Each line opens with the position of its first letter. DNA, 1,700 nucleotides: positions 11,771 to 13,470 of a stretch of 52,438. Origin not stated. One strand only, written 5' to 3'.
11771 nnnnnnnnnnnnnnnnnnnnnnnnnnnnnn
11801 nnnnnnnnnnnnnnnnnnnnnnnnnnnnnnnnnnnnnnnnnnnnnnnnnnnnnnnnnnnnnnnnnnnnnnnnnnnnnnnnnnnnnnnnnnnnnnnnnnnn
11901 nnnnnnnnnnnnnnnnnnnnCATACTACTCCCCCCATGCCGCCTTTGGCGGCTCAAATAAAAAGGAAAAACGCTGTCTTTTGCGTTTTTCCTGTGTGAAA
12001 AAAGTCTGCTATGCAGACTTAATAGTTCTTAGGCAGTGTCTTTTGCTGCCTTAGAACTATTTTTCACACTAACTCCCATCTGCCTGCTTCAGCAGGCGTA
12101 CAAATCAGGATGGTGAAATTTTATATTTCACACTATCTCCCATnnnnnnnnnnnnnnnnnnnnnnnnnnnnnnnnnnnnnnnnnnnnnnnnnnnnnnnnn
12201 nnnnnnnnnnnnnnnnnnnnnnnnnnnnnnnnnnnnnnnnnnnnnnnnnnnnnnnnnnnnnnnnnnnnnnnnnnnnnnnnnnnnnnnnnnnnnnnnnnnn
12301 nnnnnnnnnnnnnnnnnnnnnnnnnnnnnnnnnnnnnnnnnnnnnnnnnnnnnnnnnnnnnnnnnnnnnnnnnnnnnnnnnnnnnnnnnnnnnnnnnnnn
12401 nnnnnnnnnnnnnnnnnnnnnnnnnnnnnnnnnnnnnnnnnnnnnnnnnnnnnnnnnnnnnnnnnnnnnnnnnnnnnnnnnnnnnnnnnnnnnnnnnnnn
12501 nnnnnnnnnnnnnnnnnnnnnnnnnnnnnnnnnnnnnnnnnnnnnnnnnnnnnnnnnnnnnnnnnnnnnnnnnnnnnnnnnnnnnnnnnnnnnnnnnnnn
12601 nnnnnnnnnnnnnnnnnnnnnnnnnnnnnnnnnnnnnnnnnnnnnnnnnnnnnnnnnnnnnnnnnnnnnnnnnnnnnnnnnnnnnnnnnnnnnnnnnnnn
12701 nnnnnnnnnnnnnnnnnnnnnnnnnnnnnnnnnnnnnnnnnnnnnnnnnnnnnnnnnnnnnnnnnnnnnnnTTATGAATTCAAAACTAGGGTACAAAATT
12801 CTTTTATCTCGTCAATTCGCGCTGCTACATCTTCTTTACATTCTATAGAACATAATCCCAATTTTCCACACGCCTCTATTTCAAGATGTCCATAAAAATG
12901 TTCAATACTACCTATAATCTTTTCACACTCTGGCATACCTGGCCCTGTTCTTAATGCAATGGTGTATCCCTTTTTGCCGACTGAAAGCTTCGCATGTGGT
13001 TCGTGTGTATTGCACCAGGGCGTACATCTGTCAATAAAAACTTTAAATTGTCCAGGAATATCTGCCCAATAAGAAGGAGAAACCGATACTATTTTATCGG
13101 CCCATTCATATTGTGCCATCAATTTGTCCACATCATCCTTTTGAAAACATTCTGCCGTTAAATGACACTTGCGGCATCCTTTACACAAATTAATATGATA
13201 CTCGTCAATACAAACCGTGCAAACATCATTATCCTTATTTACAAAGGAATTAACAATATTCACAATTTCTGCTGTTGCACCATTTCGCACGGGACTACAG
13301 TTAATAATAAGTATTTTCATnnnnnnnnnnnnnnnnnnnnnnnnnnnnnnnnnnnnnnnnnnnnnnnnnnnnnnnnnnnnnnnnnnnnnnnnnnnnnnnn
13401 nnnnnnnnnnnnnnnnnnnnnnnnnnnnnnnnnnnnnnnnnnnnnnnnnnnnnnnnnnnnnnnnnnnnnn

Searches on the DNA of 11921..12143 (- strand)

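Call 68: search_dna_similar(query=window:11921-12143:-, collection=plasmids, mode=distant, max_rows=10)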
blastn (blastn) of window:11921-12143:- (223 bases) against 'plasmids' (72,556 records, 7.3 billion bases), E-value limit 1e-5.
No match.

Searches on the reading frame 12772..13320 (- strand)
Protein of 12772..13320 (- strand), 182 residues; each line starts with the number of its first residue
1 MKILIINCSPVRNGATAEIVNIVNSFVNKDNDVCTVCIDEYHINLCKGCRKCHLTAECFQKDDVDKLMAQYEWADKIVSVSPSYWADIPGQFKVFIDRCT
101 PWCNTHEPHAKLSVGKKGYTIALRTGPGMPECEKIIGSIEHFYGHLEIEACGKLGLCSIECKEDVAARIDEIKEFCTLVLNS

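Call 59: search_protein_families(library=pfam, proteins=[window:12772-13320:-], max_evalue=0.00001)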
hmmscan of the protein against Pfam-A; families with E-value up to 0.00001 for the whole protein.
window:12772-13320:- (182 aa): 2 families
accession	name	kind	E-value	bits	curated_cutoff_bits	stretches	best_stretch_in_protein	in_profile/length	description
PF03358.20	FMN_red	-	2e-17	63.6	24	1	1-106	1-102/152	NADPH-dependent FMN reductase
PF02525.22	Flavodoxin_2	-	3e-12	47.1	27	1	1-130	1-140/198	Flavodoxin-like fold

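Call 78: find_encoding_contigs(protein=window:12772-13320:-, flank=2500, max_places=10)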
Protein window:12772-13320:- (182 aa): 20 contigs read that carry it; 9 places shown.
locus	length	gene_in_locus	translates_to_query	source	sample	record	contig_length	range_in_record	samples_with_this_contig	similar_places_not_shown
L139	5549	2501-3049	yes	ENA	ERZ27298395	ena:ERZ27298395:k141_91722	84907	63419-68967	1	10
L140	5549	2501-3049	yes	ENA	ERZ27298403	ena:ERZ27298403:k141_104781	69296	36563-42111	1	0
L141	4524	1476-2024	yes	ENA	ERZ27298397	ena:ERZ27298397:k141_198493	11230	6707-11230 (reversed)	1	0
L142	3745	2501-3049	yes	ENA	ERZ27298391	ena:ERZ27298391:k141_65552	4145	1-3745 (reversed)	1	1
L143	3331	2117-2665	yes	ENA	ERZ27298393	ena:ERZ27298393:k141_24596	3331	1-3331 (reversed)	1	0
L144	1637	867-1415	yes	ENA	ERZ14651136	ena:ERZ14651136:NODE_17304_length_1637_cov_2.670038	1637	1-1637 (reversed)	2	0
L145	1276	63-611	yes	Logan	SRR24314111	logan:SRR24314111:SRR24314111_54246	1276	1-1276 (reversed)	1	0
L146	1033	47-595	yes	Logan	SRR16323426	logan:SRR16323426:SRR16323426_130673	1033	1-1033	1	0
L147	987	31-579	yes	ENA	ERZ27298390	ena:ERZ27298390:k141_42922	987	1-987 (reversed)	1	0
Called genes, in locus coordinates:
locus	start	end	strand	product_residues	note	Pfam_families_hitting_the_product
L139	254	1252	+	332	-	PF14133:DUF4300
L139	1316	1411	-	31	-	-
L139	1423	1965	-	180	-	PF13302:Acetyltransf_3, PF00583:Acetyltransf_1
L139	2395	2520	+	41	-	-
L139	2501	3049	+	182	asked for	PF02525:Flavodoxin_2, PF03358:FMN_red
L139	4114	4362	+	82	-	-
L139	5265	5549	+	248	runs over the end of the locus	-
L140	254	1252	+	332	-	PF14133:DUF4300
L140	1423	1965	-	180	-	PF13302:Acetyltransf_3, PF00583:Acetyltransf_1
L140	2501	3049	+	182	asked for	PF02525:Flavodoxin_2, PF03358:FMN_red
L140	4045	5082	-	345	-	PF08240:ADH_N, PF16912:Glu_dehyd_C, PF00107:ADH_zinc_N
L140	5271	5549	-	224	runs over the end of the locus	PF01128:IspD, PF02348:CTP_transf_3 (weak), PF12804:NTP_transf_3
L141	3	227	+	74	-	?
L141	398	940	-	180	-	PF13302:Acetyltransf_3, PF00583:Acetyltransf_1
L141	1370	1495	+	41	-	-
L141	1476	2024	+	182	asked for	PF02525:Flavodoxin_2, PF03358:FMN_red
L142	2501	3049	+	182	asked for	PF02525:Flavodoxin_2, PF03358:FMN_red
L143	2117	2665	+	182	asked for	PF02525:Flavodoxin_2, PF03358:FMN_red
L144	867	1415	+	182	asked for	PF02525:Flavodoxin_2, PF03358:FMN_red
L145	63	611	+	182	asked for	PF02525:Flavodoxin_2, PF03358:FMN_red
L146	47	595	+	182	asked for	PF02525:Flavodoxin_2, PF03358:FMN_red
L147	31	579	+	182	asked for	PF02525:Flavodoxin_2, PF03358:FMN_red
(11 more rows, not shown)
